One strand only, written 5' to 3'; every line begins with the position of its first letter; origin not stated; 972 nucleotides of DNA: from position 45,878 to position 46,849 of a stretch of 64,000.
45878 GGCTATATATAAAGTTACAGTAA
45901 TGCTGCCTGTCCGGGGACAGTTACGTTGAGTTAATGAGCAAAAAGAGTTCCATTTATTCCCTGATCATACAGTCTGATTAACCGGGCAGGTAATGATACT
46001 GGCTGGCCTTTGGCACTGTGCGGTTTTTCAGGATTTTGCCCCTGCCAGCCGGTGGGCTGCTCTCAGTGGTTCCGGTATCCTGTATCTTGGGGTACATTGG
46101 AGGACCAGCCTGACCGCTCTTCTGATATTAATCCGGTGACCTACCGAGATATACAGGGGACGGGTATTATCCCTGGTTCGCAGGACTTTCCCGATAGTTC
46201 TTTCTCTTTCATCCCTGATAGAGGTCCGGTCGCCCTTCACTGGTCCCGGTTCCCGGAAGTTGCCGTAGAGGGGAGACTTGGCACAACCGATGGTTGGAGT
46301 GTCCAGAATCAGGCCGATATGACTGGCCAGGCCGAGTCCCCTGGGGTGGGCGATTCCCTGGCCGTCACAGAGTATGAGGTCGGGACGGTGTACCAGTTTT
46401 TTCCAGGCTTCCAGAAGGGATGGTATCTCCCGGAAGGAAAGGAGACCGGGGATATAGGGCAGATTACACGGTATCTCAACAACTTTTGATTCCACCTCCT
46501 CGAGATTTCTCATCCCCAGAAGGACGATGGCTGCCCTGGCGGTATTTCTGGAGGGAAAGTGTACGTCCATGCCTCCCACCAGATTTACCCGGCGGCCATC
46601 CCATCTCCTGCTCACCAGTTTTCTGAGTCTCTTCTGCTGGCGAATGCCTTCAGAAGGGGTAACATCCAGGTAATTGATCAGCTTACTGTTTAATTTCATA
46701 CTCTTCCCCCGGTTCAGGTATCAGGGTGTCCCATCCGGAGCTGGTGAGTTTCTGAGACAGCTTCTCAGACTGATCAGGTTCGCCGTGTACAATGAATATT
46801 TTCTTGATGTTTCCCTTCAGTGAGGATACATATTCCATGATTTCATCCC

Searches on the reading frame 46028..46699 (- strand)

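Call 22: search_protein_families(library=pfam, proteins=[window:46028-46699:-], max_evalue=0.0001)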
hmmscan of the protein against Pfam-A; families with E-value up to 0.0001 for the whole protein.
window:46028-46699:- (223 aa): 2 families
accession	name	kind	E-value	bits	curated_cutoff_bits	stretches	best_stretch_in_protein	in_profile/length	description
PF04493.20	Endonuclease_5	-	1.2e-70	237.6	23.4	1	27-217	5-198/198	Endonuclease V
PF01949.23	Endo_dU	-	9e-06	25.6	32.7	1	165-221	122-180/182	Endonuclease dU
